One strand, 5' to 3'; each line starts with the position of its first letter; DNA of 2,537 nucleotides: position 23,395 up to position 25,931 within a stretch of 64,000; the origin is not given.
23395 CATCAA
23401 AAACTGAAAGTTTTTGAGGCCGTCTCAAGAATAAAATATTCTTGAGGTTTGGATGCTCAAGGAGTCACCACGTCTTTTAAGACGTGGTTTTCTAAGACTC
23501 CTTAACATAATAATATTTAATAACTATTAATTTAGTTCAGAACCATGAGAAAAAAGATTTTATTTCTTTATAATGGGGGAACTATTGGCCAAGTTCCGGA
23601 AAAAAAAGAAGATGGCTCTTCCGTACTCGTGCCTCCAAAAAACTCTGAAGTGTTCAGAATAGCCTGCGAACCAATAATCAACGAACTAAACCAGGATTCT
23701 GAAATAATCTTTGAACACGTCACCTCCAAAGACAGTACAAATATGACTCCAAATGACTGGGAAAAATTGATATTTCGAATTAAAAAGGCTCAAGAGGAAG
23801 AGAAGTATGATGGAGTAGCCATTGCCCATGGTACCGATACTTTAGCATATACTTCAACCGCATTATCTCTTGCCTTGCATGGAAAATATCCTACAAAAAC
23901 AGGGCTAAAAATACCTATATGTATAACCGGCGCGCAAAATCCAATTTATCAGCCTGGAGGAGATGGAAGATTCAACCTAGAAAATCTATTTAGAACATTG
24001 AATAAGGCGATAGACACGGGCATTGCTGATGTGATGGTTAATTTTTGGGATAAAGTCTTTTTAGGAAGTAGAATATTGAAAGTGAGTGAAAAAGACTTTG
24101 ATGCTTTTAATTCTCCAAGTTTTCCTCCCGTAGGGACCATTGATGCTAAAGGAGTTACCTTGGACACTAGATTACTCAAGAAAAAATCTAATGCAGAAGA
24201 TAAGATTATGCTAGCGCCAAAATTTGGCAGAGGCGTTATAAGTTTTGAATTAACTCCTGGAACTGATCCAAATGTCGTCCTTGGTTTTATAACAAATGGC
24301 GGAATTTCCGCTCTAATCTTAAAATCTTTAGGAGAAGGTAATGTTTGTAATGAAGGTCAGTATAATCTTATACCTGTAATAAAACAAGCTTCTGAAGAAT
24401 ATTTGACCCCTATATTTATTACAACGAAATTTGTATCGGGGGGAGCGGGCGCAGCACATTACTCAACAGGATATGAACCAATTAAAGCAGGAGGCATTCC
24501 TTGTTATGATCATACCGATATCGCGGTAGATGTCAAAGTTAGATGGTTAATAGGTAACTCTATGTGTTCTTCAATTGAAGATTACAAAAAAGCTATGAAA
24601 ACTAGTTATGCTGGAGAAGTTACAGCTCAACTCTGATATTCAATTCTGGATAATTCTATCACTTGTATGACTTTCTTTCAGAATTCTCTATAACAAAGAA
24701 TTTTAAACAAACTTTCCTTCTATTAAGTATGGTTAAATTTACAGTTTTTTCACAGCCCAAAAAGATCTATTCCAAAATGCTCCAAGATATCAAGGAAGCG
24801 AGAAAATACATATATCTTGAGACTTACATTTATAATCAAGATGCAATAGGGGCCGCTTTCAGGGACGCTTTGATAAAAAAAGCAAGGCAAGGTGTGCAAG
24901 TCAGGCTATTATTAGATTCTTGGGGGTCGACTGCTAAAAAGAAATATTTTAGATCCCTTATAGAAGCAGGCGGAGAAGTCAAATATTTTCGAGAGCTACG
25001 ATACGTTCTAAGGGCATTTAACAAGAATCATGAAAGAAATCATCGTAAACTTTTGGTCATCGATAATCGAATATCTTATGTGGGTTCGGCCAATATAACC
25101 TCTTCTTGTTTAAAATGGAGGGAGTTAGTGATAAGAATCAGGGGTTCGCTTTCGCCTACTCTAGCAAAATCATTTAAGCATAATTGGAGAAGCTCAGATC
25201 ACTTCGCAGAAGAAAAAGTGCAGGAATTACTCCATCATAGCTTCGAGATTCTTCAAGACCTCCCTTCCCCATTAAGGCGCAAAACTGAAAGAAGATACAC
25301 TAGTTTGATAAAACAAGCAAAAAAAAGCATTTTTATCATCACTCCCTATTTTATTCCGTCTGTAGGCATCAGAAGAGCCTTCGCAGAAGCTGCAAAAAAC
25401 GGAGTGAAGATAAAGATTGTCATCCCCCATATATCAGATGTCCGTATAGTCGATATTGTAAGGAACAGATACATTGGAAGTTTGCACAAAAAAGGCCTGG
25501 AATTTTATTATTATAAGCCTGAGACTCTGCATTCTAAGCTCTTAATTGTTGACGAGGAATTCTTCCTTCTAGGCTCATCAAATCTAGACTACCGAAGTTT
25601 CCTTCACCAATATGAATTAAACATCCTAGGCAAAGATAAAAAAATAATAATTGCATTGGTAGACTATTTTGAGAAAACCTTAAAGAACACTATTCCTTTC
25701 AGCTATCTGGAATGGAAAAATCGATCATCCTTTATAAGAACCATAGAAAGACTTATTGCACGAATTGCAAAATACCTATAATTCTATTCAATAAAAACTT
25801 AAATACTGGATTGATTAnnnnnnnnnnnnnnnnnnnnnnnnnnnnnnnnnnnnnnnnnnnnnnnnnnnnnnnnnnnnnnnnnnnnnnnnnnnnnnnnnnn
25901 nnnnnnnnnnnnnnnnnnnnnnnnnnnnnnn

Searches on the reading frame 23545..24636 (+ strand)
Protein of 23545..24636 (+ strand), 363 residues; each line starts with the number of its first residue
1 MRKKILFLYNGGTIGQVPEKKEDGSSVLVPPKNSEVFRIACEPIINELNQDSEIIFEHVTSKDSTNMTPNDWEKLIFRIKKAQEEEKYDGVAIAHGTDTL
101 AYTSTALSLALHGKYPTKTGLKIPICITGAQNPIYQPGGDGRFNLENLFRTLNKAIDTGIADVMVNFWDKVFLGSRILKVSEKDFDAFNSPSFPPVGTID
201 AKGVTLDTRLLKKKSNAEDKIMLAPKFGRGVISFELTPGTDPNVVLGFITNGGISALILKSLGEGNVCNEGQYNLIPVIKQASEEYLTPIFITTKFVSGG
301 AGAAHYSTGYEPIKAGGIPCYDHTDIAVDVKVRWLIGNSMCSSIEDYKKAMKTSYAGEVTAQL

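Call 97: search_protein_families(library=pfam, max_evalue=0.001, proteins=[window:23545-24636:+])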
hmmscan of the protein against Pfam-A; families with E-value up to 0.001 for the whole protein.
window:23545-24636:+ (363 aa): 2 families
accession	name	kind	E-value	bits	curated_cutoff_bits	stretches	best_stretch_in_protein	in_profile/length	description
PF00710.25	Asparaginase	-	8.2e-39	133.6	22.5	1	4-209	1-190/193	Asparaginase, N-terminal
PF17763.6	Asparaginase_C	-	1.4e-10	41.6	34.6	1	232-343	3-106/114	Glutaminase/Asparaginase C-terminal domain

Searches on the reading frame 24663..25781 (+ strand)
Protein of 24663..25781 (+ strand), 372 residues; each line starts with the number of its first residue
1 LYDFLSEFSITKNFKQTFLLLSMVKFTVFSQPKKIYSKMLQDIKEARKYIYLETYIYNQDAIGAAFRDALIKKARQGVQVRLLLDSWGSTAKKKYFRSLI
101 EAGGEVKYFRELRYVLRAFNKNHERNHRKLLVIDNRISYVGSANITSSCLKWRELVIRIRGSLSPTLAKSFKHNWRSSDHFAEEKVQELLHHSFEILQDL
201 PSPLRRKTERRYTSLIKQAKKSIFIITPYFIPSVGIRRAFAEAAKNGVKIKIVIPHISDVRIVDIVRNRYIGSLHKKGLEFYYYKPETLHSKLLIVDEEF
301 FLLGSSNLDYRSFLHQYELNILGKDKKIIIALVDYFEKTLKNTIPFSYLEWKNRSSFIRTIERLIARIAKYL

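Call 97: search_protein_families(library=pfam, max_evalue=0.001, proteins=[window:24663-25781:+])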
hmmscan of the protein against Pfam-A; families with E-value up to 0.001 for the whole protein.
window:24663-25781:+ (372 aa): 3 families
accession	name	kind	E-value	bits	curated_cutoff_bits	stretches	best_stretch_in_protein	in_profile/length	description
PF13091.12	PLDc_2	-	7.8e-51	171.8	27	2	213-338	2-130/132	PLD-like domain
PF00614.28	PLDc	-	5.1e-18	64.7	21.9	2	125-146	4-25/28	Phospholipase D Active site motif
PF11495.14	Regulator_TrmB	-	4.1e-05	23.4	22.2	0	207-268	10-70/233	Archaeal transcriptional regulator TrmB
